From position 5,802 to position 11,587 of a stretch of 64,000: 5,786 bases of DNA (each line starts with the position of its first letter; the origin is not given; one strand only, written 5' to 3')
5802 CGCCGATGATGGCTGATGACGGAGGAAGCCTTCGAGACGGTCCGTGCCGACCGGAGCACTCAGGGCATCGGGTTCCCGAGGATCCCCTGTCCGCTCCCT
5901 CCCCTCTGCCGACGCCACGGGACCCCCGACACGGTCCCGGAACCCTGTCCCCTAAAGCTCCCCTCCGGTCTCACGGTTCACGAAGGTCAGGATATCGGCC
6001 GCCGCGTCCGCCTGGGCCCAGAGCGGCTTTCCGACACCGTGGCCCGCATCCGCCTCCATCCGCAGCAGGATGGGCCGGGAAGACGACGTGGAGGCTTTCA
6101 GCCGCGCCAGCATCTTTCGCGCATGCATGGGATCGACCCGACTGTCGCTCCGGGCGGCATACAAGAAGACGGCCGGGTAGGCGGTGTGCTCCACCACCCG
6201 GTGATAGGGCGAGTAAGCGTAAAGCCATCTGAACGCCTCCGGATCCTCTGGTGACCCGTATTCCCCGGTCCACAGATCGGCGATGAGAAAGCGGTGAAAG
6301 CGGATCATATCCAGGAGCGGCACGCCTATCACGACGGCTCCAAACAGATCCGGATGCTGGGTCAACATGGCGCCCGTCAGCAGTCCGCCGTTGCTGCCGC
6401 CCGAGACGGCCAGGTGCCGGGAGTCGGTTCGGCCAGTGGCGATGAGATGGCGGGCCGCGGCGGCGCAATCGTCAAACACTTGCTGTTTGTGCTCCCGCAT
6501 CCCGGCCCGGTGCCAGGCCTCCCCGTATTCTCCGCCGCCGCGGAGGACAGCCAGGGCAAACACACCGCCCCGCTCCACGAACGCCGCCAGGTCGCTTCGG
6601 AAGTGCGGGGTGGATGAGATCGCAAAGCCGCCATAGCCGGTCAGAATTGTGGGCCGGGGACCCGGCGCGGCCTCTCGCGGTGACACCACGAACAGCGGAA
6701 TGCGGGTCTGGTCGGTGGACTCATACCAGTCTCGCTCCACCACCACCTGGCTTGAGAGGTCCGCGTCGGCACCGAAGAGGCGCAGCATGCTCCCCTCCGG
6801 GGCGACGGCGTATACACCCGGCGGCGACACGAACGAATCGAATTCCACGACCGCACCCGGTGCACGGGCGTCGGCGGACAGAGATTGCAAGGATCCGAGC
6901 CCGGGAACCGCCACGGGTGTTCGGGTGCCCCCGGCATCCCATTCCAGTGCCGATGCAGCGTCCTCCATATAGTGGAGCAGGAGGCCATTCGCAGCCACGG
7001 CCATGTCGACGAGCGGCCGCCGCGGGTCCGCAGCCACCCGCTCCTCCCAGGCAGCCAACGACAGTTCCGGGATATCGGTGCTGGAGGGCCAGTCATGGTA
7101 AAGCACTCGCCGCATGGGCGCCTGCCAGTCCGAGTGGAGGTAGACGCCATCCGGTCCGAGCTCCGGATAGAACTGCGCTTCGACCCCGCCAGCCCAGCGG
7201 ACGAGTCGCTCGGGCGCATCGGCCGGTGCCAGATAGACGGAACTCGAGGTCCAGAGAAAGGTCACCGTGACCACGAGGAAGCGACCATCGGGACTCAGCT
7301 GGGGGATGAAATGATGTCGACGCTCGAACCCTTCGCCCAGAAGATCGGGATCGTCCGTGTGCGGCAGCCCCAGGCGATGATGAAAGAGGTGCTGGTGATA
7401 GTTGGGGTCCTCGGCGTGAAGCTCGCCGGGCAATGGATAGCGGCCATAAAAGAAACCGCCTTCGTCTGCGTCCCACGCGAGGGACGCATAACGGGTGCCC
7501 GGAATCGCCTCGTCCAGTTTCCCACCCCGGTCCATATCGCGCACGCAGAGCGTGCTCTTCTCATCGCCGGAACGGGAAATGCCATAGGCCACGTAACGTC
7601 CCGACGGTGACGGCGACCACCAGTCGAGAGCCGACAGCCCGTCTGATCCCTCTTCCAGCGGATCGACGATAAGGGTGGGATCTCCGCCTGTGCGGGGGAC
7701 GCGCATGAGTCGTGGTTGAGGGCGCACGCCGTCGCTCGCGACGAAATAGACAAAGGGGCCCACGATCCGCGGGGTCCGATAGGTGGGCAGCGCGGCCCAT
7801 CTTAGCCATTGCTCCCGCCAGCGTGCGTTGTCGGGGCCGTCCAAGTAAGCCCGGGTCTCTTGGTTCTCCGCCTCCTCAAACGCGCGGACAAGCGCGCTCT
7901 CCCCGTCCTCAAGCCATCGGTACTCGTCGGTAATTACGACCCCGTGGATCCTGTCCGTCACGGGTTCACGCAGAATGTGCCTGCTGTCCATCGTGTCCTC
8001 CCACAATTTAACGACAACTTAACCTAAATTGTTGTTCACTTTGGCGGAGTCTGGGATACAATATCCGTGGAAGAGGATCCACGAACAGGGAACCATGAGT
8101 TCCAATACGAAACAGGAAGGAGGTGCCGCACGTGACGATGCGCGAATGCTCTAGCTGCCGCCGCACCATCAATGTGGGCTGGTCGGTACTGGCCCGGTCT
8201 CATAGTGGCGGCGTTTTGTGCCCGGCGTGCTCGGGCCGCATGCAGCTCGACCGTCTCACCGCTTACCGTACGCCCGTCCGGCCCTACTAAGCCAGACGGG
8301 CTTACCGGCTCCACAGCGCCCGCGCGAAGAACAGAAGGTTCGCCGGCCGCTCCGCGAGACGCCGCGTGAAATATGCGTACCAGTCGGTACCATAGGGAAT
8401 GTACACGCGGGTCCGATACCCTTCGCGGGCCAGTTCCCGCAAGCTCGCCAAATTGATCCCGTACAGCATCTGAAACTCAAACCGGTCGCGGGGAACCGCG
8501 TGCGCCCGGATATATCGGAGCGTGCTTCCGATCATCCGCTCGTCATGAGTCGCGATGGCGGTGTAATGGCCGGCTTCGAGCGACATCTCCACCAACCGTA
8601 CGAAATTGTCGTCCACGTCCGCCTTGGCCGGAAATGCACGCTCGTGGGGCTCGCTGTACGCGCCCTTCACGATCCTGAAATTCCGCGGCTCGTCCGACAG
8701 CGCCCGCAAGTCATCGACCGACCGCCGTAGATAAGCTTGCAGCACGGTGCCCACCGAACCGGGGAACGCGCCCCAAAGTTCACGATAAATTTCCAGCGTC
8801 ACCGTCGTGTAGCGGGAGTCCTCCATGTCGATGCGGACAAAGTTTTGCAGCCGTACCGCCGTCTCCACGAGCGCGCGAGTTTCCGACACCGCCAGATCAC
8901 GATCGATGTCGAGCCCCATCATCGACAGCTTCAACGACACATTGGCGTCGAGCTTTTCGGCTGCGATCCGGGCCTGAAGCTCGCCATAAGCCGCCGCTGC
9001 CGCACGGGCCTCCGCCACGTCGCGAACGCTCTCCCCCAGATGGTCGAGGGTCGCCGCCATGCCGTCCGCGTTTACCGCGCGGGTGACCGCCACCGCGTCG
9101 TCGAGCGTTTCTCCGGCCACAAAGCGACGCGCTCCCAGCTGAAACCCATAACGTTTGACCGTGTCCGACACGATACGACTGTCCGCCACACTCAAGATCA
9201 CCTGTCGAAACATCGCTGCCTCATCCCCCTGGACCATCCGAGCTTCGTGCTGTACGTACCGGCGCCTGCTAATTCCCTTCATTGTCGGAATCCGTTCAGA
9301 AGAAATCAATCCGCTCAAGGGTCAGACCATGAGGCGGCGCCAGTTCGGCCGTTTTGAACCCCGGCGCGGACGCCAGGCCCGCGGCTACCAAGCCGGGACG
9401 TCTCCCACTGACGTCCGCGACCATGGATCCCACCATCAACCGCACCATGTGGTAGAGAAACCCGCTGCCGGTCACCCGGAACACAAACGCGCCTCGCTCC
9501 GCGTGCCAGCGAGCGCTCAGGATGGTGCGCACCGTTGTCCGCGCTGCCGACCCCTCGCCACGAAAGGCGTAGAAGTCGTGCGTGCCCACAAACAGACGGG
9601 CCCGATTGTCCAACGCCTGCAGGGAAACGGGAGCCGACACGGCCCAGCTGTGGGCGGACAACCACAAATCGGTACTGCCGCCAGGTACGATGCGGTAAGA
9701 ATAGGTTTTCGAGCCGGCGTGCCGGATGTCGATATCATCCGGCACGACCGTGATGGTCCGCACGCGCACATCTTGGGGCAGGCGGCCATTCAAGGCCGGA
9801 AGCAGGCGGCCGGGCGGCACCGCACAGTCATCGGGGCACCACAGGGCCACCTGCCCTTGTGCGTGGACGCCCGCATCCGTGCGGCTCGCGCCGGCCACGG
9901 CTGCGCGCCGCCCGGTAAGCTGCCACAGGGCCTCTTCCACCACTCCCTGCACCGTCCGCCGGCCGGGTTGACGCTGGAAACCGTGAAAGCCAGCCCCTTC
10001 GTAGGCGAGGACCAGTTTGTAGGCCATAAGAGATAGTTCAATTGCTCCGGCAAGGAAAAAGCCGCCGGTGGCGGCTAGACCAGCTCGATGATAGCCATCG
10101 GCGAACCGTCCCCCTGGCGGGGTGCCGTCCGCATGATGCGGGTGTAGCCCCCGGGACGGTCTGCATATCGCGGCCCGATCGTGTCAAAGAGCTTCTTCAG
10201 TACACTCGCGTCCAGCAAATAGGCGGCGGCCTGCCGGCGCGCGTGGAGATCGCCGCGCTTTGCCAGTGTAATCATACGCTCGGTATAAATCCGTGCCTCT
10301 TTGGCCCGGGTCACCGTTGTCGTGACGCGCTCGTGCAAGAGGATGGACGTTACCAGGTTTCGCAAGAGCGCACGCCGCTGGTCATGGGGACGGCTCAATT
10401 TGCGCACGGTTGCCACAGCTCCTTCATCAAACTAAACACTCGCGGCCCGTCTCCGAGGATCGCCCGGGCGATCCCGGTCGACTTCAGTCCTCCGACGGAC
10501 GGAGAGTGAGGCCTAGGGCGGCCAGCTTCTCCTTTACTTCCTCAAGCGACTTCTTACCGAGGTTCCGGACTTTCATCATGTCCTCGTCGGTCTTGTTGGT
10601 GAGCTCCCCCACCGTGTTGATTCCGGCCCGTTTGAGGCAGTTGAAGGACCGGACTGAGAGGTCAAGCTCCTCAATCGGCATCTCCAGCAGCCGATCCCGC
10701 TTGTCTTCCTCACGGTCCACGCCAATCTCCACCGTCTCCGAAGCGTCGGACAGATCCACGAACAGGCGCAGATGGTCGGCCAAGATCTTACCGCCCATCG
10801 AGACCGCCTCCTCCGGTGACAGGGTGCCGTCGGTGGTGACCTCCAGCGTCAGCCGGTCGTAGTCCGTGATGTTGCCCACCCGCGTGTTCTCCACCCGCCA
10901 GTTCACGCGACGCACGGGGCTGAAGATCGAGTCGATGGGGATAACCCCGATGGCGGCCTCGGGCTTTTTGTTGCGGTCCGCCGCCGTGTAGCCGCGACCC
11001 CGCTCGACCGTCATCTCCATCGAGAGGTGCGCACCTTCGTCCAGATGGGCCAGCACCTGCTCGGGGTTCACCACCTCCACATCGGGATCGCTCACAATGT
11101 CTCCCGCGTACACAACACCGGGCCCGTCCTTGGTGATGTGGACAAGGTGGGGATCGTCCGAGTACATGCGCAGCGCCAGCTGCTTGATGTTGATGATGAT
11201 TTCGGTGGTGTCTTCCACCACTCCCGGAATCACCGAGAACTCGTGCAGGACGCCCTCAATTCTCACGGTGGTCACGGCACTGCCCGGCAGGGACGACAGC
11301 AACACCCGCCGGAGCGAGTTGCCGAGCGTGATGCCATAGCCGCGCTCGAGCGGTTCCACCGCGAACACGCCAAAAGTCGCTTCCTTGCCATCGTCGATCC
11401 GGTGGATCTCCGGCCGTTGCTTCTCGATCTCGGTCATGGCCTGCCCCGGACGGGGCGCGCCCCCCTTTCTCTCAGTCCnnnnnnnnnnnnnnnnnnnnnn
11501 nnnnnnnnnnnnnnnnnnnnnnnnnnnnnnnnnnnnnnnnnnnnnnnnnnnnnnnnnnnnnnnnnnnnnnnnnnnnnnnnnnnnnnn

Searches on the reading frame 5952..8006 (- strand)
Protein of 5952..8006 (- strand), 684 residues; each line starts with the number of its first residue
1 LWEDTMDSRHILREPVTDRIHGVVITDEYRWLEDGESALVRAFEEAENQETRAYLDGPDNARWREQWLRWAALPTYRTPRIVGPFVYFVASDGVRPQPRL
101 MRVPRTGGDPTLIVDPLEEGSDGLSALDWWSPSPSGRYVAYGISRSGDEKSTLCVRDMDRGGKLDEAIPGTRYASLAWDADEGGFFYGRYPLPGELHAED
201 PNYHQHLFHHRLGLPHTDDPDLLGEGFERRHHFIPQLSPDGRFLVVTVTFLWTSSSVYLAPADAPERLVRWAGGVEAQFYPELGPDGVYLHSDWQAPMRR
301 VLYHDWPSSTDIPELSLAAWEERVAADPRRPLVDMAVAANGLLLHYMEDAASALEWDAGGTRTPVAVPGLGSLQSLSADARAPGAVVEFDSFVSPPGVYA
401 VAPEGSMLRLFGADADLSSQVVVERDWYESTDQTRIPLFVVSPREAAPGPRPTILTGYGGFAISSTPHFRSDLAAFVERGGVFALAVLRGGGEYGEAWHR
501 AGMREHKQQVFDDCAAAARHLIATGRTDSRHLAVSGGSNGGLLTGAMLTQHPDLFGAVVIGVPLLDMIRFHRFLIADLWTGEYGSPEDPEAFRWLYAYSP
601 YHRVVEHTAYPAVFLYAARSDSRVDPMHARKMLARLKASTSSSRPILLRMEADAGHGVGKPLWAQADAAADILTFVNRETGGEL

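Call 18: search_protein_families(library=pfam, proteins=[window:5952-8006:-], max_evalue=0.00001)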
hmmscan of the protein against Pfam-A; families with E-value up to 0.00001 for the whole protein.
window:5952-8006:- (684 aa): 2 families
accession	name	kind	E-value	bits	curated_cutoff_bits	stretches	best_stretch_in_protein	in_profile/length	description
PF02897.21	Peptidase_S9_N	-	6.5e-52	177.1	24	1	14-403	7-403/414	Prolyl oligopeptidase, N-terminal beta-propeller domain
PF00326.27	Peptidase_S9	-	1.7e-51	175.2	22.6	1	467-681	1-211/213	Prolyl oligopeptidase family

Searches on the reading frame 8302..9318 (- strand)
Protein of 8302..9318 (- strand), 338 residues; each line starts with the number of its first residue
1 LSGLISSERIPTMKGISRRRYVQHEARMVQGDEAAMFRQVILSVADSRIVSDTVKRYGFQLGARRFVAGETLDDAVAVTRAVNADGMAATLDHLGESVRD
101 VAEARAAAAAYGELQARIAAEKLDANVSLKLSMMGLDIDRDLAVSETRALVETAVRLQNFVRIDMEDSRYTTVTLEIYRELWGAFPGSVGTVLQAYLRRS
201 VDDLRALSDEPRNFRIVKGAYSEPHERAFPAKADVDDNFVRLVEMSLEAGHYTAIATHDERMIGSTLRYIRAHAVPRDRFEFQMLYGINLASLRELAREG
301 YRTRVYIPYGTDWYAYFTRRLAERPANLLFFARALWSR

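Call 18: search_protein_families(library=pfam, proteins=[window:8302-9318:-], max_evalue=0.00001)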
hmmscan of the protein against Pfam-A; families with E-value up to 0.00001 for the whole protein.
window:8302-9318:- (338 aa): 1 family
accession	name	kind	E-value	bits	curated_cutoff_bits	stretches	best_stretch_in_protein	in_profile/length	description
PF01619.24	Pro_dh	-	5.8e-34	118.3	27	1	79-330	5-275/278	Proline dehydrogenase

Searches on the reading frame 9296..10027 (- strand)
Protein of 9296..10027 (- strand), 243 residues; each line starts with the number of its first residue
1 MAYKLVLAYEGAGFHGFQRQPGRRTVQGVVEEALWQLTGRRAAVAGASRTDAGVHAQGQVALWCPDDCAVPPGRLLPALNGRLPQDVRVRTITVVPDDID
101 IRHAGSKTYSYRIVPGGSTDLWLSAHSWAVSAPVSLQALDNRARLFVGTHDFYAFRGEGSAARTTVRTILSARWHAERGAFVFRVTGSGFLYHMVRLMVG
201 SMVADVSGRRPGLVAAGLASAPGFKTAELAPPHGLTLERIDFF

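Call 18: search_protein_families(library=pfam, proteins=[window:9296-10027:-], max_evalue=0.00001)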
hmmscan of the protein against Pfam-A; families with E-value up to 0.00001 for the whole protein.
window:9296-10027:- (243 aa): 1 family
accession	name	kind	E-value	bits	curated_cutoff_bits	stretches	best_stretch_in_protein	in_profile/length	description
PF01416.25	PseudoU_synth_1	-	1.1e-31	109.9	23.3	2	143-242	2-107/108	tRNA pseudouridine synthase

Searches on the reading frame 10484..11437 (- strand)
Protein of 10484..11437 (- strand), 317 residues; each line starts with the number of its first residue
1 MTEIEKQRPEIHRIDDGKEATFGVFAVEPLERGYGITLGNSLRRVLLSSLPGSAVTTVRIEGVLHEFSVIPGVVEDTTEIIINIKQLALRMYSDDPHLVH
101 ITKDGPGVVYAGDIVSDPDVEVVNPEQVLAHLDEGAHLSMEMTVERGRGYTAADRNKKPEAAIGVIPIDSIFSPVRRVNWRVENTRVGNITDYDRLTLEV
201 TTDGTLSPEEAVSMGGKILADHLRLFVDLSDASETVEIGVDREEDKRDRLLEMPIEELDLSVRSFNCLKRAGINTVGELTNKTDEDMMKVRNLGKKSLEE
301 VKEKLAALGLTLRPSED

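Call 18: search_protein_families(library=pfam, proteins=[window:10484-11437:-], max_evalue=0.00001)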
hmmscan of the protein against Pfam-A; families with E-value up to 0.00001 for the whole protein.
window:10484-11437:- (317 aa): 3 families
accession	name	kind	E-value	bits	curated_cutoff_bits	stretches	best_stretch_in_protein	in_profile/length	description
PF01000.31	RNA_pol_A_bac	-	9.2e-38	129.5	33.9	1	58-173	1-119/119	RNA polymerase Rpb3/RpoA insert domain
PF03118.21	RNA_pol_A_CTD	-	7e-30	103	23.8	1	243-306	3-66/67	Bacterial RNA polymerase, alpha chain C terminal domain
PF01193.29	RNA_pol_L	-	1.8e-24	85.6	24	1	28-223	1-74/74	RNA polymerase Rpb3/Rpb11 dimerisation domain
